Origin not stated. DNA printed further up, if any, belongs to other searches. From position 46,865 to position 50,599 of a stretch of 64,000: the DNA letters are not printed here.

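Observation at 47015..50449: Monocistronic 1144-aa RecB-like nuclease + RNase-H-like + SF1B helicase fusion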

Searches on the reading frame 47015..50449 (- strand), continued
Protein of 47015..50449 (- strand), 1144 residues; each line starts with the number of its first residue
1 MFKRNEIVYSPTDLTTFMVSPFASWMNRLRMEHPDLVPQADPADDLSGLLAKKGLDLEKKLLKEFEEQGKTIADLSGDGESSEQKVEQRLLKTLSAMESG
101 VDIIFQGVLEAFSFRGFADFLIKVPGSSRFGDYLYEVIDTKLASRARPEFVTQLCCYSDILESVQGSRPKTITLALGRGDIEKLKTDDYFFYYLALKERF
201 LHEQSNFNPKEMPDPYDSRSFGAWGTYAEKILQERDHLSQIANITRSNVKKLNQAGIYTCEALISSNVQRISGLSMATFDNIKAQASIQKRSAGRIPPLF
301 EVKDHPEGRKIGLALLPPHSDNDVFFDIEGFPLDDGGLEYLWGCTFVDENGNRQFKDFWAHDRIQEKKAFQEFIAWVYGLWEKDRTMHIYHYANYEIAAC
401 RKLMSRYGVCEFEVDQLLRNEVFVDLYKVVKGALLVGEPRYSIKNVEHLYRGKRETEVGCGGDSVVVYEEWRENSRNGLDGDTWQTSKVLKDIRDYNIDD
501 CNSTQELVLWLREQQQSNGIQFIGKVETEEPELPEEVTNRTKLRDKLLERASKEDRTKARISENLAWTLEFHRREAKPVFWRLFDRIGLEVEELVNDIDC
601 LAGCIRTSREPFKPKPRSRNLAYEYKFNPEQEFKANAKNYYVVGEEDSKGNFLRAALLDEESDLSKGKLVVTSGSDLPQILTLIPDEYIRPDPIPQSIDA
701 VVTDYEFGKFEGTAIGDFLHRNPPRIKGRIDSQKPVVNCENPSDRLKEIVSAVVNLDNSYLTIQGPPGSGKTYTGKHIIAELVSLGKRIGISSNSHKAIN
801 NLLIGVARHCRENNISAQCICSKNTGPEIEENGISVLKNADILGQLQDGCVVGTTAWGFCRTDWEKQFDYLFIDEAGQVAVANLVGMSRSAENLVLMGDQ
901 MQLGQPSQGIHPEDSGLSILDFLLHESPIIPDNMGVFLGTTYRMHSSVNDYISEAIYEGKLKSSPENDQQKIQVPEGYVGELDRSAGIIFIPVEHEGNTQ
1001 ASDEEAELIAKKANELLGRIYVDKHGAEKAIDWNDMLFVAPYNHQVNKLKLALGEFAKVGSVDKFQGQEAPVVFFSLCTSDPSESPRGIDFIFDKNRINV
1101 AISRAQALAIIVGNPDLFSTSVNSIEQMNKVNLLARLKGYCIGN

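Call 31: find_encoding_contigs(protein=P0013, flank=10000, max_places=4)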
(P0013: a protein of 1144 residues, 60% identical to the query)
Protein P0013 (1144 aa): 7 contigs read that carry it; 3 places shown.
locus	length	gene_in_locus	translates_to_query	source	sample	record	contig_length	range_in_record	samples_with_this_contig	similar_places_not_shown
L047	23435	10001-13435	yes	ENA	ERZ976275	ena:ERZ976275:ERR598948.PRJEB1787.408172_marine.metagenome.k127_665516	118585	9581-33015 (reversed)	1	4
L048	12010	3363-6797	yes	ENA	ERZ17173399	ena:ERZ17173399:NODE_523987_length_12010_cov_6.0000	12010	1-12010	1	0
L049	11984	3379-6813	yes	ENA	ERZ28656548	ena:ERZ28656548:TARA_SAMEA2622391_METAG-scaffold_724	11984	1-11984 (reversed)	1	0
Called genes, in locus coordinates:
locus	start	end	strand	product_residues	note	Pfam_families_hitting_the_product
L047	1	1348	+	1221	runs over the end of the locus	PF02384:N6_Mtase (faint), PF20473:MmeI_Mtase, PF07669:Eco57I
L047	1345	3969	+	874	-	PF08665:PglZ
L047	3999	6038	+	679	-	PF20442:BrxL_N, PF13337:BrxL_ATPase, PF05362:Lon_C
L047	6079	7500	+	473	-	PF21941:SMEK_N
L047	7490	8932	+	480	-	-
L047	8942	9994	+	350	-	PF01939:NucS_C (faint)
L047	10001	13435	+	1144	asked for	PF13482:RNase_H_2, PF13245:AAA_19 (weak), PF13604:AAA_30, PF13086:AAA_11, PF13087:AAA_12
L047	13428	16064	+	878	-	PF02463:SMC_N (faint), PF13304:AAA_21 (faint)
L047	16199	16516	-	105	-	-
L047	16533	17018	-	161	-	-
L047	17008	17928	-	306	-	-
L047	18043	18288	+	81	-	-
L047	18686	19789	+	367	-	PF01637:ATPase_2 (weak), PF13173:AAA_14 (faint), PF13401:AAA_22 (weak)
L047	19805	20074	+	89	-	PF00313:CSD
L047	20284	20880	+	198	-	-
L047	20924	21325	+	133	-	-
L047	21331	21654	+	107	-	-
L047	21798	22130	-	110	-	PF02694:UPF0060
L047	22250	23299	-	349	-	-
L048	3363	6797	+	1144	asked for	PF13482:RNase_H_2, PF13245:AAA_19 (weak), PF13604:AAA_30, PF13086:AAA_11, PF13087:AAA_12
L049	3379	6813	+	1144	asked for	PF13482:RNase_H_2, PF13245:AAA_19 (weak), PF13604:AAA_30, PF13086:AAA_11, PF13087:AAA_12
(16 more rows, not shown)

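Call 47: search_dna_similar(query=window:47015-50449:-, collection=plasmids, mode=protein, max_evalue=1e-20, max_rows=25)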
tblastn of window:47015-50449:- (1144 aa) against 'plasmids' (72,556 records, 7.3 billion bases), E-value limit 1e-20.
Records with a match: 79; places in all: 82; records where one place covers at least 80% of the query: 59.
Best place of each record, by identity: 60-80% 1; <60% 78.
By first word of the organism name: Piscirickettsia 14; Rhizobium 13; Sphingobium 8; Vibrio 5; Picosynechococcus 2; Mesorhizobium 2; Aminobacter 2; Sphingomonas 2; Roseomonas 2; Arthrobacter 2; and 26 more.
By predicted mobility (MOB-suite, as given by PLSDB): non-mobilizable 45; conjugative 27; mobilizable 7.
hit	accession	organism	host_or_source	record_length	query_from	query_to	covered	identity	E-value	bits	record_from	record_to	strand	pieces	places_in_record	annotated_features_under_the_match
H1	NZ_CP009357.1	Vibrio tubiashii ATCC 19109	Mercenaria mercenaria,Larvae from hard ...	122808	7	1140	99%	60.4%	0e+0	1411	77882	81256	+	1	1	TM0106 family RecB-like putative nuclease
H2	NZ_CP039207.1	Piscirickettsia salmonis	Salmo salar,cell culture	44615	3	1144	100%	55.6%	0e+0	1276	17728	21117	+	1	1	TM0106 family RecB-like putative nuclease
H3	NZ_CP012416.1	Piscirickettsia salmonis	Salmo salar,Kidney,kidney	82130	3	1137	99%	55.9%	0e+0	1276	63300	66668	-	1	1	TM0106 family RecB-like putative nuclease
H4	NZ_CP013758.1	Piscirickettsia salmonis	Salmo salar,liver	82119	3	1137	99%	55.9%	0e+0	1276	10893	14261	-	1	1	TM0106 family RecB-like putative nuclease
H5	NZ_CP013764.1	Piscirickettsia salmonis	Salmo salar,liver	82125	3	1137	99%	55.9%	0e+0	1276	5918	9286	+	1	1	TM0106 family RecB-like putative nuclease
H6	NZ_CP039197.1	Piscirickettsia salmonis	Salmo salar,cell culture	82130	3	1137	99%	55.9%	0e+0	1276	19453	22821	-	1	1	TM0106 family RecB-like putative nuclease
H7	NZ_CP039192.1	Piscirickettsia salmonis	Salmo salar,cell culture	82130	3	1137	99%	55.9%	0e+0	1276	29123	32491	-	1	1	TM0106 family RecB-like putative nuclease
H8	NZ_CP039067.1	Piscirickettsia salmonis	Oncorhynchus mykiss,cell culture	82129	3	1137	99%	55.9%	0e+0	1276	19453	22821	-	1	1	TM0106 family RecB-like putative nuclease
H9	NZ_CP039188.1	Piscirickettsia salmonis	Salmo salar,cell culture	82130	3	1137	99%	55.9%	0e+0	1276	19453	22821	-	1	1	TM0106 family RecB-like putative nuclease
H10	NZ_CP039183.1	Piscirickettsia salmonis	Salmo salar,cell culture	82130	3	1137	99%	55.9%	0e+0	1276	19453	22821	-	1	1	TM0106 family RecB-like putative nuclease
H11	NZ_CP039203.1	Piscirickettsia salmonis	Salmo salar,cell culture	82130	3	1137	99%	55.9%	0e+0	1276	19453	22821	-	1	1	TM0106 family RecB-like putative nuclease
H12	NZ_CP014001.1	Picosynechococcus sp. PCC 73109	cell culture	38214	5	1142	99%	55.1%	0e+0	1278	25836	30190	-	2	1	TM0106 family RecB-like putative nuclease | AAA domain-containing protein | IS5 family transposase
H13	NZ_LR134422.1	Legionella adelaidensis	environmental,Cooling tower water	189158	1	1137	99%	53.8%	0e+0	1222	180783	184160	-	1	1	TM0106 family RecB-like putative nuclease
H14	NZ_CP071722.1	Acaryochloris sp. 'Moss Beach'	culture,intertidal zone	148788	8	1136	99%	40.2%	0e+0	803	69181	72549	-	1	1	TM0106 family RecB-like putative nuclease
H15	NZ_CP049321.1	Caballeronia sp. SBC2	whole organism,soil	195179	5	1137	99%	38.1%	0e+0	667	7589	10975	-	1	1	TM0106 family RecB-like putative nuclease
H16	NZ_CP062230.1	Mesorhizobium onobrychidis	Sainfoin,pure bacterial culture,Nodule ...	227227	5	1140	99%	37.8%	0e+0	664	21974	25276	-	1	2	TM0106 family RecB-like putative nuclease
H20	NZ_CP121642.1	Rhizobium sp. CC1099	Onobrychis viciifolia,cell culture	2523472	7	1144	99%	36.7%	0e+0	635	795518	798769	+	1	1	none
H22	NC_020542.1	Sphingomonas sp. MM-1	-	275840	5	1140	99%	36.5%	0e+0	613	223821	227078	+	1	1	TM0106 family RecB-like putative nuclease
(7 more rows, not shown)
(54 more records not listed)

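Call 48: search_dna_similar(query=window:47015-50449:-, collection=phages, mode=protein, max_evalue=1e-10, max_rows=15)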
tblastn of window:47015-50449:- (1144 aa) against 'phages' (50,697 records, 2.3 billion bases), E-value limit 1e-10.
Records with a match: 1; places in all: 1; records where one place covers at least 80% of the query: 0.
Best place of each record, by identity: <60% 1.
By first word of the organism name: Bacteriophage 1.
By host as written in the record: - 1.
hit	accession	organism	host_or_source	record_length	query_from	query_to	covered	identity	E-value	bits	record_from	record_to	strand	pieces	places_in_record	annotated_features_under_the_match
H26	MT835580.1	Bacteriophage sp.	human fecal samples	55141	728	1134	36%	26.0%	3e-17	94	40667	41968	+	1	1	record has no annotation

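Call 49: get_annotated_region(hit=H1, flank=9000)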
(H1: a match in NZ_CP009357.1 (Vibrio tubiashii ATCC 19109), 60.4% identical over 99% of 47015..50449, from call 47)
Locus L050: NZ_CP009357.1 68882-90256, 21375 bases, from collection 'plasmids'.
description: Vibrio tubiashii ATCC 19109 plasmid p123, complete sequence
organism: Vibrio tubiashii ATCC 19109 (NCBI taxid 1051646)
taxonomy: Bacteria; Pseudomonadota; Gammaproteobacteria; Vibrionales; Vibrionaceae; Vibrio; Vibrio tubiashii; Vibrio tubiashii ATCC 19109
host: -; source: Mercenaria mercenaria,Larvae from hard clams (Mercenaria mercenaria); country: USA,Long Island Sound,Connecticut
typing (MOB-suite, as given by PLSDB): conjugative; relaxase MOBH; mating-pair formation MPF_F
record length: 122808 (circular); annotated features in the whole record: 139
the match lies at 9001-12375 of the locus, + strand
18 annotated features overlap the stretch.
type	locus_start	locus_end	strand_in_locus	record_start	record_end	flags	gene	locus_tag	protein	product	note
CDS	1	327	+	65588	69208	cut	pglX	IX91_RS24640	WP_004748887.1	BREX-1 system adenine-specific DNA-methyltransferase PglX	GO:0006306 - DNA methylation [Evidence IEA]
CDS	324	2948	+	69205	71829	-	pglZ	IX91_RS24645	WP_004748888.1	BREX-1 system phosphatase PglZ type A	-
CDS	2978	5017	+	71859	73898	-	brxL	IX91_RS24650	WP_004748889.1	protease Lon-related BREX system protein BrxL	GO:0008150 - biological_process [Evidence IEA]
CDS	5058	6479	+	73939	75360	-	-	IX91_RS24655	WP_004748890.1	SMEK domain-containing protein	-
CDS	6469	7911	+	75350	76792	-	-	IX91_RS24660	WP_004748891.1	hypothetical protein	-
CDS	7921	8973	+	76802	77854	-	-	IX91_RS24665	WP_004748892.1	hypothetical protein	-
CDS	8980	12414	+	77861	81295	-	-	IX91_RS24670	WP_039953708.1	TM0106 family RecB-like putative nuclease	-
CDS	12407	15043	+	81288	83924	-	-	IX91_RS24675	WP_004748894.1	TrlF family AAA-like ATPase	-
CDS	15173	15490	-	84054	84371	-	-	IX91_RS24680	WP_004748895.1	hypothetical protein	-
CDS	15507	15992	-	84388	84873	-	-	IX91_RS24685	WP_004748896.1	hypothetical protein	-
CDS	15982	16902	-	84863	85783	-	-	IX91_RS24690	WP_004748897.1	hypothetical protein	-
CDS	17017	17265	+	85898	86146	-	-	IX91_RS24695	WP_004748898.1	hypothetical protein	-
CDS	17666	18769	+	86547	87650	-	-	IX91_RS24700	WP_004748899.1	hypothetical protein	-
CDS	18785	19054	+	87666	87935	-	-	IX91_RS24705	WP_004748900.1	cold shock domain-containing protein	-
CDS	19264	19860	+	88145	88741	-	-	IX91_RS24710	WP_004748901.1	hypothetical protein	-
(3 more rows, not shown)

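Call 50: get_annotated_region(hit=H3, flank=8000)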
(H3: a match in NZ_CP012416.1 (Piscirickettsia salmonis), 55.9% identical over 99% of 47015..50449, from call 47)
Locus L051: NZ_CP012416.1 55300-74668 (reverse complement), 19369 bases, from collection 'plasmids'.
description: Piscirickettsia salmonis strain PM15972A1 plasmid pPSA1-3, complete sequence
organism: Piscirickettsia salmonis (NCBI taxid 1238)
taxonomy: Bacteria; Pseudomonadota; Gammaproteobacteria; Thiotrichales; Piscirickettsiaceae; Piscirickettsia; Piscirickettsia salmonis
host: -; source: Salmo salar,Kidney,kidney; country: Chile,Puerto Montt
typing (MOB-suite, as given by PLSDB): non-mobilizable
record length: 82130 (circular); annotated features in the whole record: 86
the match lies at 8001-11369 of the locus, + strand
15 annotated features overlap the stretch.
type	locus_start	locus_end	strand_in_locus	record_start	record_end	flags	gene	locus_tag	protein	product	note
CDS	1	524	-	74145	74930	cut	-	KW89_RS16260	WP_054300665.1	class I SAM-dependent methyltransferase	-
CDS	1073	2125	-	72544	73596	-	-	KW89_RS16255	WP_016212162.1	hypothetical protein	-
CDS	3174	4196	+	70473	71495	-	-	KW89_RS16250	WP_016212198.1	AAA family ATPase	-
CDS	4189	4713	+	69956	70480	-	-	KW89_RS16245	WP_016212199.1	hypothetical protein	-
CDS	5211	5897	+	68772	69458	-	-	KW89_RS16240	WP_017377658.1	Fic family protein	-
CDS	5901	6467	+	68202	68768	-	-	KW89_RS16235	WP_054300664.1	recombinase family protein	GO:0006310 - DNA recombination [Evidence IEA]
CDS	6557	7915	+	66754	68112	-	-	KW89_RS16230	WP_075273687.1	DEAD/DEAH box helicase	-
CDS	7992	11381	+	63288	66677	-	-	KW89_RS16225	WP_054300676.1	TM0106 family RecB-like putative nuclease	-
CDS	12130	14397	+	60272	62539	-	-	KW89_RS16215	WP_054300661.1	hypothetical protein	-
CDS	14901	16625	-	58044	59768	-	-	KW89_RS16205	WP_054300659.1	ATP-binding protein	-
CDS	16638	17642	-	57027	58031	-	-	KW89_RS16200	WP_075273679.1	SIR2 family protein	-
CDS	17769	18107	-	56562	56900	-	-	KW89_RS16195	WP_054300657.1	hypothetical protein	-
CDS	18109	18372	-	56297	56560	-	-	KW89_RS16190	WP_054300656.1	hypothetical protein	-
CDS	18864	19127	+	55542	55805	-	-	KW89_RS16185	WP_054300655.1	RNA-binding protein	-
CDS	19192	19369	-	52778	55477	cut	-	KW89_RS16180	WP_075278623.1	AAA family ATPase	-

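Call 52: find_encoding_contigs(protein=P0052, flank=10000, max_places=2)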
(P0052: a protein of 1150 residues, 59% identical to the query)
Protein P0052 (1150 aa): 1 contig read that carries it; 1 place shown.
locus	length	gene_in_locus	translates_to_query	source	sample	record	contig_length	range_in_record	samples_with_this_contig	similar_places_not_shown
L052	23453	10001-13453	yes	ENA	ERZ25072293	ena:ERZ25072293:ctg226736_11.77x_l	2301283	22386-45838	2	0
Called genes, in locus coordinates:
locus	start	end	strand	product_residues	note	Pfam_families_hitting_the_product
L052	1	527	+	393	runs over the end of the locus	PF00108:Thiolase_N, PF02803:Thiolase_C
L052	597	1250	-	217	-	-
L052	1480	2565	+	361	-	PF14696:Glyoxalase_5, PF00903:Glyoxalase, PF13669:Glyoxalase_4 (weak)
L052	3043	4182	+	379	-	PF20510:HgmA_N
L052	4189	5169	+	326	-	PF18288:FAA_hydro_N_2, PF01557:FAA_hydrolase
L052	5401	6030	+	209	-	PF02798:GST_N, PF13417:GST_N_3, PF13409:GST_N_2, PF00043:GST_C (weak), PF13410:GST_C_2 (weak)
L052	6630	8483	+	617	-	PF11924:IAT_beta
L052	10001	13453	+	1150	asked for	PF13482:RNase_H_2, PF13604:AAA_30, PF20720:nSTAND3 (faint), PF01443:Viral_helicase1 (faint), PF13245:AAA_19, PF13086:AAA_11 (weak), PF13087:AAA_12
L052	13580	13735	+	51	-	PF01527:HTH_Tnp_1, PF13518:HTH_28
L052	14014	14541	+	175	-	PF13276:HTH_21, PF00665:rve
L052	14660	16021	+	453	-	PF05598:DUF772, PF13751:DDE_Tnp_1_6 (faint), PF01609:DDE_Tnp_1, PF13359:DDE_Tnp_4 (weak)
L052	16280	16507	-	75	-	-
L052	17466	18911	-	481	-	PF00199:Catalase, PF06628:Catalase-rel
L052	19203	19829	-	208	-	PF06175:MiaE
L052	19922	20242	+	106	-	-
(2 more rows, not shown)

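Call 53: find_encoding_contigs(protein=P0060, flank=10000, max_places=2)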
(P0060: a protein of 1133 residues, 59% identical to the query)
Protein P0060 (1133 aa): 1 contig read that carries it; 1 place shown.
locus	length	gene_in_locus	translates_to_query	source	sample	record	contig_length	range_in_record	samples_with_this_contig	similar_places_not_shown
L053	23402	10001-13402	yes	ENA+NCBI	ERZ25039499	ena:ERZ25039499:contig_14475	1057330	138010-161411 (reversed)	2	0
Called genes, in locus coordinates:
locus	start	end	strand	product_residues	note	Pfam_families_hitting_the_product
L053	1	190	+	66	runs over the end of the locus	-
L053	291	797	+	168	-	PF07275:ArdA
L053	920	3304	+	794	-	PF04313:HSDR_N (weak), PF13588:HSDR_N_2, PF00270:DEAD, PF04851:ResIII, PF18766:SWI2_SNF2, PF00271:Helicase_C (weak), PF08463:EcoEI_R_C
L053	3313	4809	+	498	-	PF12161:HsdM_N, PF02384:N6_Mtase, PF01170:UPF0020 (weak), PF07669:Eco57I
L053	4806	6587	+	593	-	PF01420:Methylase_S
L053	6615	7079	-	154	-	-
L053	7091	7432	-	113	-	PF14076:DUF4258 (weak)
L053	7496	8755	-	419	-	PF13356:Arm-DNA-bind_3, PF22022:Phage_int_M, PF00589:Phage_integrase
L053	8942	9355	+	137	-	-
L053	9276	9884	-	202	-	-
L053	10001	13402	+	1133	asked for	PF13482:RNase_H_2, PF13245:AAA_19, PF13604:AAA_30, PF01443:Viral_helicase1 (faint), PF13086:AAA_11 (weak), PF13087:AAA_12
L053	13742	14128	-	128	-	PF07883:Cupin_2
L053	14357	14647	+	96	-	PF02566:OsmC (weak)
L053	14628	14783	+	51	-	-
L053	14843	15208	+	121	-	PF12840:HTH_20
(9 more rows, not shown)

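Call 54: find_encoding_contigs(protein=P0062, flank=10000, max_places=2)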
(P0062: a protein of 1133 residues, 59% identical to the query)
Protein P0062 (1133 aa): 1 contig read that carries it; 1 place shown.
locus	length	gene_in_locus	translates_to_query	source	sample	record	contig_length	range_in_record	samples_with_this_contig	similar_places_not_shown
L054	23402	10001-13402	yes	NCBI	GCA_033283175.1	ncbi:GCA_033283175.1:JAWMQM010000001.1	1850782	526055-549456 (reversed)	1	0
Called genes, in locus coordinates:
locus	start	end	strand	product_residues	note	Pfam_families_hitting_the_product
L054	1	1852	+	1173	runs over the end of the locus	PF00501:AMP-binding, PF00550:PP-binding, PF01370:Epimerase (weak), PF07993:NAD_binding_4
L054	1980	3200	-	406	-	PF05940:NnrS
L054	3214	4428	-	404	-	PF00042:Globin, PF00970:FAD_binding_6, PF00175:NAD_binding_1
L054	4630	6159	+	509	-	PF01590:GAF, PF00158:Sigma54_activat, PF01078:Mg_chelatase (faint), PF14532:Sigma54_activ_2, PF07728:AAA_5, PF25601:AAA_lid_14, PF02954:HTH_8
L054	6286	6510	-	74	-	-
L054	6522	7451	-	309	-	PF00149:Metallophos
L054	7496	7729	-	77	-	-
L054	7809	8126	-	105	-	-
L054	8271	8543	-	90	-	-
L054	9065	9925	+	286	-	PF26109:WHD_BrxR, PF13280:WYL, PF26107:BrxR_CTD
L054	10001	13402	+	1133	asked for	PF13482:RNase_H_2, PF13086:AAA_11 (faint), PF13245:AAA_19 (weak), PF13604:AAA_30, PF13087:AAA_12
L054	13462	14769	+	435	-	-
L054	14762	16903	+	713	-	PF13091:PLDc_2 (faint)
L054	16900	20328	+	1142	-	PF04851:ResIII, PF00176:SNF2-rel_dom (weak), PF00270:DEAD (faint), PF00271:Helicase_C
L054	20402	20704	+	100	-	-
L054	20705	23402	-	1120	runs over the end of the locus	PF04851:ResIII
